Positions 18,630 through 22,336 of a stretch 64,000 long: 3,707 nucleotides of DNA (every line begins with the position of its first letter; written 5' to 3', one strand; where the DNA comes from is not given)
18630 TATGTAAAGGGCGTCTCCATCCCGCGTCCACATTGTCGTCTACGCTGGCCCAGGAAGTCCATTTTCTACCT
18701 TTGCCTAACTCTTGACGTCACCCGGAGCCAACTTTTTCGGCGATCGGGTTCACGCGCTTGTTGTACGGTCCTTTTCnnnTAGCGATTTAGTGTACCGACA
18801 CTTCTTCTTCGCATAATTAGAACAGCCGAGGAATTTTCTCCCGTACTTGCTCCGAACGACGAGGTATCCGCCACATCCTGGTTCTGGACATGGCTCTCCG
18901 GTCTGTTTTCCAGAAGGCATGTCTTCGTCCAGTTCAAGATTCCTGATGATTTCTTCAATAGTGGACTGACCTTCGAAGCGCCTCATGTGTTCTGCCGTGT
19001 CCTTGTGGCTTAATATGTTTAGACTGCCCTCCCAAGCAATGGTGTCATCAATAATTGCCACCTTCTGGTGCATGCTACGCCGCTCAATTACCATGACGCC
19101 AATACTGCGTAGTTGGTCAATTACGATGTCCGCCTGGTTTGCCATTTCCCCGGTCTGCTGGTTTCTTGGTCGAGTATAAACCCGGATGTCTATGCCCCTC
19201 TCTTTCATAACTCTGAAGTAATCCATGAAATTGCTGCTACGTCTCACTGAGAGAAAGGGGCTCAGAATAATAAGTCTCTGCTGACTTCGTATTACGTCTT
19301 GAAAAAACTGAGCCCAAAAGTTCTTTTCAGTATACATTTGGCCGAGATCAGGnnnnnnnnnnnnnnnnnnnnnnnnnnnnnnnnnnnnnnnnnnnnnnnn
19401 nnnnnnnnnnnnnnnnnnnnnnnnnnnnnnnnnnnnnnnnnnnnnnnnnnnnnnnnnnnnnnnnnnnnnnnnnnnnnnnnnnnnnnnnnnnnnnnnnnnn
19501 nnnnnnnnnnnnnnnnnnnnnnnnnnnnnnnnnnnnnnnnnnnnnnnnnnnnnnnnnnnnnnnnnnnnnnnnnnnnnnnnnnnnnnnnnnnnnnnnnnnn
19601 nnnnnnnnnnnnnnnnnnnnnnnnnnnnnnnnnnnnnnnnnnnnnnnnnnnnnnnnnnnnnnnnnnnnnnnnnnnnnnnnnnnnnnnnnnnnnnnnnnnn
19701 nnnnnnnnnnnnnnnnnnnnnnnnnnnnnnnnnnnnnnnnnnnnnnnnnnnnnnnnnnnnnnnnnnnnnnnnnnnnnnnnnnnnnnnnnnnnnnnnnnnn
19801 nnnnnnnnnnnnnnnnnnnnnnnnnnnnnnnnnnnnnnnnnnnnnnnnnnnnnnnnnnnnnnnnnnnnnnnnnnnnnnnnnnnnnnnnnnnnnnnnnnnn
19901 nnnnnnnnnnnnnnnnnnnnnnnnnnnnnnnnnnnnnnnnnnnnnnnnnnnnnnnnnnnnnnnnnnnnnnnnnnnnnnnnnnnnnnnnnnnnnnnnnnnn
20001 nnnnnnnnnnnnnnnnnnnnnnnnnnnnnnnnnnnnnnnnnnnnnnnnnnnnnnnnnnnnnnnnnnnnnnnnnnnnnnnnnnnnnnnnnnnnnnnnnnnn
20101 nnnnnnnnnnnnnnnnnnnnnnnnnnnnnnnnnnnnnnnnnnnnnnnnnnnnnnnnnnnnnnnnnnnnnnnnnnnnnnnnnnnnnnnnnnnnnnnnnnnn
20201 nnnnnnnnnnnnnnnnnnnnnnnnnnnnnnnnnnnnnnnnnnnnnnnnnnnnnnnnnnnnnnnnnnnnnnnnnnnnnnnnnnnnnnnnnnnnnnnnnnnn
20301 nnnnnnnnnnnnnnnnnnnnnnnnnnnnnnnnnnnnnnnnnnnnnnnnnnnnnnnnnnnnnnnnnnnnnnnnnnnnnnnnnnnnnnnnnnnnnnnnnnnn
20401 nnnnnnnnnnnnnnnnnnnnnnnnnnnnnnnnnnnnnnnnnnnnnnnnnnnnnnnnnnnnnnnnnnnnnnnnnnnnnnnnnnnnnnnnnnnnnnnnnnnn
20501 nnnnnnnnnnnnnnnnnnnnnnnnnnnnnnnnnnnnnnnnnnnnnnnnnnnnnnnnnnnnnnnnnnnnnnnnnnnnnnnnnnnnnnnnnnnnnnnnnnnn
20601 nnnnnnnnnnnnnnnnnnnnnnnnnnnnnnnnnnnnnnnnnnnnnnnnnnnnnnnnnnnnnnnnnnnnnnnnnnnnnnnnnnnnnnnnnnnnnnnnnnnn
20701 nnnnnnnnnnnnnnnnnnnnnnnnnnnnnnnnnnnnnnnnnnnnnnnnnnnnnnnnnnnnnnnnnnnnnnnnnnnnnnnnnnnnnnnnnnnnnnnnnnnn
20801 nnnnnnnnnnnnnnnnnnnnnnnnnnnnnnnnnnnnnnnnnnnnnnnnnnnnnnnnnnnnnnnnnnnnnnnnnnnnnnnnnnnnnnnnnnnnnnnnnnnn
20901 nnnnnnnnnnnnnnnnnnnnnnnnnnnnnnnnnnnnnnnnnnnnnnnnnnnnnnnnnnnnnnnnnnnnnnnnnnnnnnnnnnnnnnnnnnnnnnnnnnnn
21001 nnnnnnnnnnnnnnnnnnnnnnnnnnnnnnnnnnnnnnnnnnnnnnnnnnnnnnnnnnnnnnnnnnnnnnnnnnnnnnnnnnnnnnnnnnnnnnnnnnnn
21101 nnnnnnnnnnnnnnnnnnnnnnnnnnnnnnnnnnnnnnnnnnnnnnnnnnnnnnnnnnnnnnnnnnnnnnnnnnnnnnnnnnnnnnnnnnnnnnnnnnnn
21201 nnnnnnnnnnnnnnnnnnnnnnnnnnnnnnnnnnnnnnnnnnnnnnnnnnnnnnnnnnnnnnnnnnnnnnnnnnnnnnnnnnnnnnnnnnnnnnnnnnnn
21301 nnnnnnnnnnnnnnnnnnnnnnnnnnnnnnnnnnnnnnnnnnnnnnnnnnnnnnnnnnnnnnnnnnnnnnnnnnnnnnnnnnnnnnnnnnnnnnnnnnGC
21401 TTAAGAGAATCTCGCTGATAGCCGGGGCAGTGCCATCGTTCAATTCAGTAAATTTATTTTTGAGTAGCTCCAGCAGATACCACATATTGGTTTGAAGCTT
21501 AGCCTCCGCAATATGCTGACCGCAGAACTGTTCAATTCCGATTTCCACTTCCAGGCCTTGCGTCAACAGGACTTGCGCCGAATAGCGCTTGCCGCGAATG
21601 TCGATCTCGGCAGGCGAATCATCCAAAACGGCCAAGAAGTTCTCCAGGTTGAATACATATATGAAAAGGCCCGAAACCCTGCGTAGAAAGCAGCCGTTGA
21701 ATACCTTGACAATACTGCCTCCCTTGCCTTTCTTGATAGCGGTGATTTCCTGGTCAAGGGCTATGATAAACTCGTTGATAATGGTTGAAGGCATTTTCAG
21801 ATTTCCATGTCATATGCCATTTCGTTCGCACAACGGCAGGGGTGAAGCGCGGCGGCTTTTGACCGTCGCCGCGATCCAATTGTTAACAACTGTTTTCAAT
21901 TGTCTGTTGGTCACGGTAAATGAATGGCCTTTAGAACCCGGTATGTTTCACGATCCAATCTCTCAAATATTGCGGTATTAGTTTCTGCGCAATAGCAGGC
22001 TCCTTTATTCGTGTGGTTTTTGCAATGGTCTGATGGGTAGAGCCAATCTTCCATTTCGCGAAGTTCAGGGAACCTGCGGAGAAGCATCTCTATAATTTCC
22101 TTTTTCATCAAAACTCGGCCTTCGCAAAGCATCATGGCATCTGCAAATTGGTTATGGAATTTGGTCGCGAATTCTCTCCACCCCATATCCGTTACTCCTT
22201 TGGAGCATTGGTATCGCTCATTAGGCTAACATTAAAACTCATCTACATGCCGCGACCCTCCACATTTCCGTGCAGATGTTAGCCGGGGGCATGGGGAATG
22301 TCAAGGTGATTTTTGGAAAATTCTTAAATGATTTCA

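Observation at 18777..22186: Single-chain SF1 helicase + PLD nuclease + two zinc modules (Mokosh type II-like) with a small upstream partner ORF: candidate new defence variant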

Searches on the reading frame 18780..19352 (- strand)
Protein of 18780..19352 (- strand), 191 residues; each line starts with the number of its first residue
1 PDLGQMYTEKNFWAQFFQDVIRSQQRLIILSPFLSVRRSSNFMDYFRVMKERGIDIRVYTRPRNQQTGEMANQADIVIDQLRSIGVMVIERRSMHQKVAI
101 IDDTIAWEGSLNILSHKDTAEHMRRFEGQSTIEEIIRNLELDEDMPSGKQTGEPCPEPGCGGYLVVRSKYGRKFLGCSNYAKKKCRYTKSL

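Call 96: search_solved_structures(query=A8, max_evalue=10, show_alignments=2)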
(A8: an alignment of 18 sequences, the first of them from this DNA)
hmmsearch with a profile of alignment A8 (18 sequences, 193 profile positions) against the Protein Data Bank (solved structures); distinct sequences matched with E-value up to 10: 25.
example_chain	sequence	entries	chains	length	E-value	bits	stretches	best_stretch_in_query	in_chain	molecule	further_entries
4ggj_A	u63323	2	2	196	0.00032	23.6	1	48-133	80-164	Mitochondrial cardiolipin hydrolase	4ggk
9lkx_K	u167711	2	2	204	0.00048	23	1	48-114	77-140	Mitochondrial cardiolipin hydrolase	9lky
6ehi_A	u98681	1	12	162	0.015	18.1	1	45-112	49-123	Nuclease NucT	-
4cgy_A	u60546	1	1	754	0.035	16.9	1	160-189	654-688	DNA TOPOISOMERASE 3-ALPHA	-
4cht_A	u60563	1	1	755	0.035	16.9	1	160-189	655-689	DNA TOPOISOMERASE 3-ALPHA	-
6o0c_A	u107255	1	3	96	0.097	15.4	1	40-96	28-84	Design construct XAA_GVDQ mutant M4L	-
6nxm_A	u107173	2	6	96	0.1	15.4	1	40-96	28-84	Design construct XAA_GVDQ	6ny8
7e0m_A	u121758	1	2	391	0.15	14.9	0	41-140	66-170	Phospholipase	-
8a3k_UNK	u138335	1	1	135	0.18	14.6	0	62-90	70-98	sc-apCC-4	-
4psl_A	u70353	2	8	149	0.43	13.3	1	71-141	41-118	ssDNA binding protein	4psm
1byr_A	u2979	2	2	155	0.45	13.3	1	41-119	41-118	PROTEIN (ENDONUCLEASE)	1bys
6nz1_A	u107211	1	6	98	0.45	13.3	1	39-94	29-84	Design construct XXA_GVDQ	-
6o0i_A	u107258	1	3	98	0.46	13.2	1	39-95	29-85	Design construct XAA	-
4c2m_I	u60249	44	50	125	0.49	13.1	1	134-183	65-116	DNA-DIRECTED RNA POLYMERASE I SUBUNIT RPA12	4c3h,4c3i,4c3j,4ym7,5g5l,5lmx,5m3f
6nz3_A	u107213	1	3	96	0.54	13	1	40-95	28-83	Design construct XAA_GGHN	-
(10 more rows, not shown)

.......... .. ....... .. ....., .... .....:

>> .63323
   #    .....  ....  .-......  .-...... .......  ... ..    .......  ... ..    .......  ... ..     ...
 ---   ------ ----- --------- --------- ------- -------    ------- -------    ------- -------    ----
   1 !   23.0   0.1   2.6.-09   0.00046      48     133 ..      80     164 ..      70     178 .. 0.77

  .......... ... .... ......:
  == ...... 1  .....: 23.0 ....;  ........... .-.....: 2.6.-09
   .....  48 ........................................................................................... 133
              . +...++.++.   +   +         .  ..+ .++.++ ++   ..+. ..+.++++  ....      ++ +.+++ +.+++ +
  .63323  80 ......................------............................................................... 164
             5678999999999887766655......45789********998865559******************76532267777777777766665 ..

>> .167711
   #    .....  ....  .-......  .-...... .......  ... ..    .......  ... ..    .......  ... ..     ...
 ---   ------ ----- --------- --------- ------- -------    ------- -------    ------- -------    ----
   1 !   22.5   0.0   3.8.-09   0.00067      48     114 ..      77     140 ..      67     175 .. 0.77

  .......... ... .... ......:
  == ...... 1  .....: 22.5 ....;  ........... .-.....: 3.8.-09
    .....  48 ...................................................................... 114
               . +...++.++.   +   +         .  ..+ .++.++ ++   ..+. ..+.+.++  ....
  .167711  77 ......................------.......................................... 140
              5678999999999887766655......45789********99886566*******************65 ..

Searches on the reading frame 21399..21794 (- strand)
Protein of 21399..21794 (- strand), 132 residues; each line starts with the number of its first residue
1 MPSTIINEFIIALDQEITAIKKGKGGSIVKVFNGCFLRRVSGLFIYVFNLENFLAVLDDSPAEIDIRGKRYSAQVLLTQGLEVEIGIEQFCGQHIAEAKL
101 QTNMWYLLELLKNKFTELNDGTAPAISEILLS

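Call 38: find_homologous_proteins(query=A3, max_evalue=0.001)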
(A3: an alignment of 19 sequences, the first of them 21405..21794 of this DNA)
Query A3 (19 sequences) (130 aa, profile of the alignment): 47 proteins with E <= 0.001 among 5590 candidates.
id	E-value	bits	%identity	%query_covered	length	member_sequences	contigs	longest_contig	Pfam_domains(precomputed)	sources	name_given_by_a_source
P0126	6.1e-35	138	75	94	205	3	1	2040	PF13086.13,PF13604.13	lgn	-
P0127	7.6e-35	138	84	100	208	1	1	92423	-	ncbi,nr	ncbi:MAG: hypothetical protein NT178_05285 [Proteobacteria bacterium]|nr:hypothetical protein [Pseud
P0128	1.0e-34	137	76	94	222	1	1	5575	-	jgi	jgi:hypothetical protein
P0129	1.4e-34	137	70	97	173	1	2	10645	-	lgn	-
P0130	1.4e-34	137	80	100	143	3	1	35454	-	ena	-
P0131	2.3e-34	136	82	98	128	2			-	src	-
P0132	4.0e-34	135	82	99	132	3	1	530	-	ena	-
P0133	1.2e-33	134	68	96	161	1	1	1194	-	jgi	jgi:hypothetical protein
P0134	1.3e-33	134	79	90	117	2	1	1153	-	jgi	jgi:hypothetical protein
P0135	2.8e-33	132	73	94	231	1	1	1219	PF13086.13,PF13604.13,PF13245.13,PF04851.22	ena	-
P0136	3.0e-33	132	74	90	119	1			-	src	-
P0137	5.3e-33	132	74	100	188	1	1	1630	-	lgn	-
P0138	1.4e-31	127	64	94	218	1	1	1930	PF13086.13,PF13604.13,PF13245.13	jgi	jgi:signal recognition particle GTPase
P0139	7.9e-31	125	74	90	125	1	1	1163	-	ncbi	-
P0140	4.5e-30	122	66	82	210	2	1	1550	PF13086.13,PF13604.13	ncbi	-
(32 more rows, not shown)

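Call 47: search_solved_structures(query=A3, max_evalue=10)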
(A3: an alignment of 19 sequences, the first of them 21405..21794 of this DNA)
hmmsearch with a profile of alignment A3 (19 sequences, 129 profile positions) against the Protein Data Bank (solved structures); distinct sequences matched with E-value up to 10: 2.
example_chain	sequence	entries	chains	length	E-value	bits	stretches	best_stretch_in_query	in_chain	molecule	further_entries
4dzn_A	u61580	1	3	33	3.2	10.9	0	6-21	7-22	COILED-COIL PEPTIDE CC-PIL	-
4dzl_A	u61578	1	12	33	5.5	10.2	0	6-22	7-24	COILED-COIL PEPTIDE CC-TRI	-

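Call 67: predict_structure(alignment_id=A6)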
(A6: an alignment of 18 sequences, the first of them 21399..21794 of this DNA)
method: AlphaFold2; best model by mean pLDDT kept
length: 132 residues; sequences in the alignment: 18
mean_pLDDT: 83.6   pTM: 0.65
mean pLDDT of the five models: 83.6, 82.1, 70.6, 70.4, 62.8
residues with pLDDT >= 90: 56; 70-90: 58; 50-70: 16; < 50: 2
segments of 3 or more residues with pLDDT < 50: none
pLDDT, mean of each block of 10 residues (from residue 1): 76 85 78 96 95 77 92 91 94 95 81 80 55 46
secondary structure, 60 per line:
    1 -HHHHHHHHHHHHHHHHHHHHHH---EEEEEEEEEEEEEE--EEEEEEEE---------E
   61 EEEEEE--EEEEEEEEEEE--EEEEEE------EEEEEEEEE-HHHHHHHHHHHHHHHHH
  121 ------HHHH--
elements in order: H2-23 E27-40 E43-50 E60-66 E69-79 E82-87 E94-102 H104-120 H127-130

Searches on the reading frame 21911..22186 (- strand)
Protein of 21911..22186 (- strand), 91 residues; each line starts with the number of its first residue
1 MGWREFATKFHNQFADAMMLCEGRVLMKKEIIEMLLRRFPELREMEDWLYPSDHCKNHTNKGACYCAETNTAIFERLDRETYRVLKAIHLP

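Call 3: search_protein_families(library=pfam, proteins=[window:21911-22186:-], max_evalue=1)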
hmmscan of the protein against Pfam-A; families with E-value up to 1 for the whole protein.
window:21911-22186:- (91 aa): 3 families
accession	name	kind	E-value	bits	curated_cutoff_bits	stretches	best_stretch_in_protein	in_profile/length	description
PF23870.1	DUF7225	-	2.4e-07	30.9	27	1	11-85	3-70/103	Domain of unknown function (DUF7225)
PF24706.1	DUF7669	-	0.19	12.4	23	0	24-84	18-75/75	Domain of unknown function (DUF7669)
PF21411.2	Rap1_C_Sp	-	0.29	11.2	27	1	12-25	18-31/40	S. pombe DNA-binding protein Rap1, C-terminal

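Call 4: search_protein_families(library=padloc, proteins=[window:21911-22186:-], max_evalue=1)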
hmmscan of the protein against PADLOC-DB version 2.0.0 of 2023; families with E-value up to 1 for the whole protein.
window:21911-22186:- (91 aa): 0 families

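Call 5: search_protein_families(library=ncbifam, proteins=[window:21911-22186:-], max_evalue=1)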
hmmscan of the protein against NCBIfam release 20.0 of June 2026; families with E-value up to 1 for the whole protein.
window:21911-22186:- (91 aa): 0 families

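Call 7: find_homologous_proteins(query=window:21911-22186:-, max_evalue=0.01)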
Query window:21911-22186:- (91 aa): 5 proteins with E <= 0.01 among 5 candidates.
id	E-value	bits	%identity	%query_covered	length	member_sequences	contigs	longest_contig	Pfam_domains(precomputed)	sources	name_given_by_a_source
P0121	7.2e-58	211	100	100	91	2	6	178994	PF23870.2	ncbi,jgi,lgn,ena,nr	ncbi:MAG TPA: hypothetical protein P5244_03170 [Syntrophales bacterium]|nr:hypothetical protein [Syn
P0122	2.2e-51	190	88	100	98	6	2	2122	PF23870.2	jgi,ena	-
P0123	1.8e-39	152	74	100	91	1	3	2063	PF23870.2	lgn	-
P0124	6.4e-20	89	48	92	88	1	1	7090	PF23870.2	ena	-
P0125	4.3e-18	83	45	93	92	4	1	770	PF23870.2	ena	-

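Call 19: find_encoding_contigs(protein=P0124, flank=8000, max_places=2)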
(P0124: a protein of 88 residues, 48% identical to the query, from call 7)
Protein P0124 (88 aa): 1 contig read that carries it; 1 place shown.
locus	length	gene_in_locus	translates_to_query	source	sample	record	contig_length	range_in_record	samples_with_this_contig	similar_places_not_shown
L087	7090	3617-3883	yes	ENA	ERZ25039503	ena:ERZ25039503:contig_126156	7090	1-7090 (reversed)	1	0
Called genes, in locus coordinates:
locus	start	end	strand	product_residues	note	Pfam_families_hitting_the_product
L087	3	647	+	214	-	?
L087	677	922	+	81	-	-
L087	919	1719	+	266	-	PF02142:MGS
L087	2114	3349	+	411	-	PF13230:GATase_4, PF13522:GATase_6, PF13537:GATase_7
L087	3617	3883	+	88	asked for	PF23870:DUF7225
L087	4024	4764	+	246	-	PF12146:Hydrolase_4 (faint), PF00561:Abhydrolase_1 (faint), PF12697:Abhydrolase_6 (weak), PF06821:Ser_hydrolase (faint)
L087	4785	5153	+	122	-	PF17263:DUF5329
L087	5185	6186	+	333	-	PF12838:Fer4_7, PF13247:Fer4_11, PF13237:Fer4_10 (weak)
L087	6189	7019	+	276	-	PF01292:Ni_hydr_CYTB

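Call 46: search_solved_structures(query=window:21911-22186:-, max_evalue=10)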
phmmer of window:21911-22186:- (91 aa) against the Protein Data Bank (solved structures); distinct sequences matched with E-value up to 10: 0.

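Call 69: search_protein_families(library=phrogs, proteins=[window:21911-22186:-], max_evalue=0.01)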
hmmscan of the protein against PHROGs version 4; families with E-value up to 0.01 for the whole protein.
window:21911-22186:- (91 aa): 0 families

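Call 83: search_protein_representatives(protein=window:21911-22186:-)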
Query: 91 residues. Proteins with E-value up to 0.001 (for the whole library): 85; up to 1e-10: 28; up to 1e-30: 1. The best 85 are listed.
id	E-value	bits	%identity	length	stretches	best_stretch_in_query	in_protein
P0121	2.3e-58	210.5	100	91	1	1-91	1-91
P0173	4.2e-25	104.0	56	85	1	1-85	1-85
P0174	1.2e-20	89.8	47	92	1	1-87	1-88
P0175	4.2e-18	81.6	45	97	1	1-89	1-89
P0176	2.4e-16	76.0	45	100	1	3-85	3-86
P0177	5.3e-16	74.9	42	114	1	4-84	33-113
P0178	3.8e-15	72.2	45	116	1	4-85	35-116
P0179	4.4e-14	68.7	40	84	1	1-84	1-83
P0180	5.8e-14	68.4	46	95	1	5-85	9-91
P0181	6.1e-14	68.3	41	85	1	3-84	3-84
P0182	7.4e-14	68.0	41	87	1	8-85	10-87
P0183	8.5e-14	67.8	43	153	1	2-85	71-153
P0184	2.6e-13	66.3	46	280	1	4-85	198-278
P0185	4.8e-13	65.4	42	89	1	2-84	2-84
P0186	8.7e-13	64.6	43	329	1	2-85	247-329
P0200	1.2e-10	57.8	38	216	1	2-86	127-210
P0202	1.9e-10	57.1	37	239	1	2-84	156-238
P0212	6.0e-09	52.3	36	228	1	7-84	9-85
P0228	7.7e-07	45.6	39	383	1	8-84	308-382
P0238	1.1e-05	41.9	42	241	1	10-84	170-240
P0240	1.5e-05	41.4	38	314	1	10-87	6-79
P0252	3.1e-04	37.3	42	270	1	10-84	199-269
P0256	6.5e-04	36.2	38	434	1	26-91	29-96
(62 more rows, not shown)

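Call 84: search_protein_families(library=pfam, proteins=[P0184, P0186, P0228, P0202, P0200, P0238, P0252, P0240, P0256, P0212], max_evalue=0.001)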
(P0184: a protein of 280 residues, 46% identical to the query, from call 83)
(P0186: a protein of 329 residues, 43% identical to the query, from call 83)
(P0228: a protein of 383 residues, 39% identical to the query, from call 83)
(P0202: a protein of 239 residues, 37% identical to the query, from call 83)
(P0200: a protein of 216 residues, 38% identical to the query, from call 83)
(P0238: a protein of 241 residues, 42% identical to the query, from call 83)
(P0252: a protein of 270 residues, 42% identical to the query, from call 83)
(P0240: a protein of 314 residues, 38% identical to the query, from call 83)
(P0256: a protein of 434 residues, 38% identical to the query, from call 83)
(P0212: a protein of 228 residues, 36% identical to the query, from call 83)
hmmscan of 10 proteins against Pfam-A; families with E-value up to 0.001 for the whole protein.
P0184 (280 aa): 0 families

P0186 (329 aa): 1 family
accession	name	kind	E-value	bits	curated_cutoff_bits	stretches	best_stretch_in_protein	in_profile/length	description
PF23870.1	DUF7225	-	8.2e-06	25.9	27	1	258-329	5-70/103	Domain of unknown function (DUF7225)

P0228 (383 aa): 2 families
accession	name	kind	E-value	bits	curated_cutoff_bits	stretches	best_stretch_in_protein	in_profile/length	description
PF23870.1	DUF7225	-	4.3e-07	30.1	27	1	312-383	4-70/103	Domain of unknown function (DUF7225)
PF22175.2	Ogg-HhH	-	0.00031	20.8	27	1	142-200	84-142/173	8-oxoguanine DNA glycosylase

P0202 (239 aa): 4 families
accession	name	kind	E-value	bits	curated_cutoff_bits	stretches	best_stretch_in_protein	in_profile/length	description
PF01381.28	HTH_3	-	2.5e-09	37.5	23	1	11-43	1-33/55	Helix-turn-helix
PF13560.12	HTH_31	-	2.8e-06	28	27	1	11-58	6-53/64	Helix-turn-helix domain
PF13518.12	HTH_28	-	0.0006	20.3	25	0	19-41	12-34/52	Helix-turn-helix domain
PF13384.12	HTH_23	-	0.00093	19.4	24.6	0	16-39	16-37/50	Homeodomain-like domain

P0200 (216 aa): 1 family
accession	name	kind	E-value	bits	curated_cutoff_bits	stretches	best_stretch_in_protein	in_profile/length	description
PF23870.1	DUF7225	-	2.4e-06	27.7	27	1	137-206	4-67/103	Domain of unknown function (DUF7225)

P0238 (241 aa): 0 families

P0252 (270 aa): 1 family
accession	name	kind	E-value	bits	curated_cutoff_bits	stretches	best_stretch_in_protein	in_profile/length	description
PF24706.1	DUF7669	-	0.0002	22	23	0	202-269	5-75/75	Domain of unknown function (DUF7669)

P0240 (314 aa): 0 families

P0256 (434 aa): 0 families

P0212 (228 aa): 1 family
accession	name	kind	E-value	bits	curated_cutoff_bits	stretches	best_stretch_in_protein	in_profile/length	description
PF01844.29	HNH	-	1.1e-09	38.7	21.4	1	150-199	1-45/47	HNH endonuclease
